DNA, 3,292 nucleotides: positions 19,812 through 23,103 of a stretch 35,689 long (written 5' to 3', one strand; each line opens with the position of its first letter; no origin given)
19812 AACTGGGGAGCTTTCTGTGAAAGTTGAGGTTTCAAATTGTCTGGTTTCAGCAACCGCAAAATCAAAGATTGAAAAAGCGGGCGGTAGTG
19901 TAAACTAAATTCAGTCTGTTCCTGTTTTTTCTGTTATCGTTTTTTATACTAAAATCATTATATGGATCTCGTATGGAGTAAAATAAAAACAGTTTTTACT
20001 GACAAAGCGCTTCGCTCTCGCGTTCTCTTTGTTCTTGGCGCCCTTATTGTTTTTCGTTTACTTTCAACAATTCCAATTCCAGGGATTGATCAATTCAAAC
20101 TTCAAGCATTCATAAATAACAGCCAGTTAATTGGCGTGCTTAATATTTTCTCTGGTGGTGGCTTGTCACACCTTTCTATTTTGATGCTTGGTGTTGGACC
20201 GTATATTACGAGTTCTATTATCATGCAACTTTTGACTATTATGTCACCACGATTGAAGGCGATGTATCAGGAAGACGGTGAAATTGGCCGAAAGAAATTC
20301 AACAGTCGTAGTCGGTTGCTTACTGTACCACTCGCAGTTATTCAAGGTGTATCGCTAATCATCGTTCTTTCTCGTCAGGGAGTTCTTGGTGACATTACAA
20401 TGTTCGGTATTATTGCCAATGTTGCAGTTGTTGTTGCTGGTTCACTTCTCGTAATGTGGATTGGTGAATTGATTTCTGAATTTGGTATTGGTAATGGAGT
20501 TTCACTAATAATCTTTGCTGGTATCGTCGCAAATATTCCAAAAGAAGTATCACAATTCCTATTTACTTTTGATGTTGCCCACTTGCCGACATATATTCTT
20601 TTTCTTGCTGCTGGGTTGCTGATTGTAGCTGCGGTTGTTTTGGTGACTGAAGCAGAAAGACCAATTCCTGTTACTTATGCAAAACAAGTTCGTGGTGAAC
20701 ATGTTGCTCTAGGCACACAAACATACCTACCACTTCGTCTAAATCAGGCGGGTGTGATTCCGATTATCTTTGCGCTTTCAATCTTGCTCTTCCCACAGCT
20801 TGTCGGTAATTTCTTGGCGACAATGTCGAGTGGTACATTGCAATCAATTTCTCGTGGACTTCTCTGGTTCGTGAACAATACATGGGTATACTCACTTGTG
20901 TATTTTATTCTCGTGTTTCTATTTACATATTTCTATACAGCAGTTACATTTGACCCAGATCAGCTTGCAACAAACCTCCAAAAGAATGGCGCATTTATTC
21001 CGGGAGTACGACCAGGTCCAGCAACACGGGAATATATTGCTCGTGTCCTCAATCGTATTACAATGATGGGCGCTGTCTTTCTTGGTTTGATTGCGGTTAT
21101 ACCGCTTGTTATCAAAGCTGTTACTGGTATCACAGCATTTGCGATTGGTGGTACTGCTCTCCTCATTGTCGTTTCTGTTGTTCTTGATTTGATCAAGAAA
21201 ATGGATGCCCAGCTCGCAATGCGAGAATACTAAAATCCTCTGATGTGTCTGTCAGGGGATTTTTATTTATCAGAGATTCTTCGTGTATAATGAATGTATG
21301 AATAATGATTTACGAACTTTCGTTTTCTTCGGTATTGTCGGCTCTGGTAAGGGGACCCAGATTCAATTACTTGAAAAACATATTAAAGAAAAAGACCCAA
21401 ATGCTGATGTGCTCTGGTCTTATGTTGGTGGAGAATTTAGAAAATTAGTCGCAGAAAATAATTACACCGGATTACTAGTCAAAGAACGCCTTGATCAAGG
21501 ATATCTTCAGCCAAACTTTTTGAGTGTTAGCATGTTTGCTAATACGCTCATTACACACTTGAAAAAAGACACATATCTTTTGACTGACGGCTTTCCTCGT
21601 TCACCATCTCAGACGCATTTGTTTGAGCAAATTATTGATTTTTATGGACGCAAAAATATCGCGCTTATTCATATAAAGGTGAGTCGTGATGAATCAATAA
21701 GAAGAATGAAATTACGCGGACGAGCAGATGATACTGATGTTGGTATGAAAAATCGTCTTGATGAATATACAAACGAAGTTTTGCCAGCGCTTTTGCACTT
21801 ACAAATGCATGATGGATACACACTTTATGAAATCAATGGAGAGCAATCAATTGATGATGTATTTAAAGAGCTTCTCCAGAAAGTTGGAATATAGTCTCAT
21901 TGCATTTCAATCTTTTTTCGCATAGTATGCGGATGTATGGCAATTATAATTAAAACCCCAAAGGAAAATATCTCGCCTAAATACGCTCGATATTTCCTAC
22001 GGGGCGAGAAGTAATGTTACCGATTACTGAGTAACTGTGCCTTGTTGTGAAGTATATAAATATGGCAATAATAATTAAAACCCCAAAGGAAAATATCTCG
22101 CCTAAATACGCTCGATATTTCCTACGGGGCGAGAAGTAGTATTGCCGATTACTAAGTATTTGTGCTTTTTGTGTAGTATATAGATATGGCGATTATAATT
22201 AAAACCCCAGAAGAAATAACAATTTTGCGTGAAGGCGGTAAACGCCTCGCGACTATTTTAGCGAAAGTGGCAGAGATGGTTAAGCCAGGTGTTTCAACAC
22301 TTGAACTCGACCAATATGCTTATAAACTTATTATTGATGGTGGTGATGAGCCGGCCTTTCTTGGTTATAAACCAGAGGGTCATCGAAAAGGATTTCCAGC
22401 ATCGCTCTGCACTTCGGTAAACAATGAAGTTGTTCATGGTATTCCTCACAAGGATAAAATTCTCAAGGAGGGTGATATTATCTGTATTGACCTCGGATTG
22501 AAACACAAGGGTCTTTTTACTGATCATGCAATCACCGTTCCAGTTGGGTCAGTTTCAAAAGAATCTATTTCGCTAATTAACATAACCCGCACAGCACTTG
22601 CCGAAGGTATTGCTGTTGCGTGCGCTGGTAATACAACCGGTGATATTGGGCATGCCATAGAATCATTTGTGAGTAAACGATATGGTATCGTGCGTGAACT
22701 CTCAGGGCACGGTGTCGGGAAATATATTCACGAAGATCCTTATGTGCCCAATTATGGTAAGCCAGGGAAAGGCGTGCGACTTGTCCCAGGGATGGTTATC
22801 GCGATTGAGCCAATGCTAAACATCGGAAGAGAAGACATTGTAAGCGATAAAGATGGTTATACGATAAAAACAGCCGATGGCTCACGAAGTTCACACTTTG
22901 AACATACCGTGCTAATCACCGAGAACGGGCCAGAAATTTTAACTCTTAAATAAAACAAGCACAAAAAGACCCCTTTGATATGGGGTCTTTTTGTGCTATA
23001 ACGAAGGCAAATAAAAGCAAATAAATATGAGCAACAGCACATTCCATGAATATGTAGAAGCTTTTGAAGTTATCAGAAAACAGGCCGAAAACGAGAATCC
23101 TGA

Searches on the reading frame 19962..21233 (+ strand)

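Call 66: search_protein_families(library=pfam, proteins=[window:19962-21233:+], max_evalue=1)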
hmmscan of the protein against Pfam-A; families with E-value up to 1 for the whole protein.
window:19962-21233:+ (423 aa): 1 family
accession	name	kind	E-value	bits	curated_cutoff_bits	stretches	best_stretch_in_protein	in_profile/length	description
PF00344.25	SecY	-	1.6e-100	336.9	32.2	1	72-410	1-305/306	SecY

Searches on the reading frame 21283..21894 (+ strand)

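Call 26: search_protein_families(library=pfam, proteins=[window:21283-21894:+], max_evalue=0.01)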
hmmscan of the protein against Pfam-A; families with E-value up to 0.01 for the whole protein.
window:21283-21894:+ (203 aa): 3 families
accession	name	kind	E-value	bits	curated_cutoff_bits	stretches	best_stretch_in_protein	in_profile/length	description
PF00406.28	ADK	-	9.9e-17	61.9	26.8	1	16-171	2-144/151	Adenylate kinase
PF13207.12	AAA_17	-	7.6e-08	33.2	27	1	16-151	1-131/136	AAA domain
PF13238.12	AAA_18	-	0.0013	19.6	29.4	1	17-150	5-116/128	AAA domain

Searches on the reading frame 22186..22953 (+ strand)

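Call 66: search_protein_families(library=pfam, proteins=[window:22186-22953:+], max_evalue=1)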
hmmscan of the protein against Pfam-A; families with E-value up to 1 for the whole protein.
window:22186-22953:+ (255 aa): 2 families
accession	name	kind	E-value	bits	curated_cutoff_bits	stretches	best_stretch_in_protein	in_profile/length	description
PF00557.29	Peptidase_M24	-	8.8e-44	150.2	23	1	14-246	3-208/208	Metallopeptidase family M24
PF08007.18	JmjC_2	-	0.046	13.7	22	1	86-124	83-121/127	JmjC domain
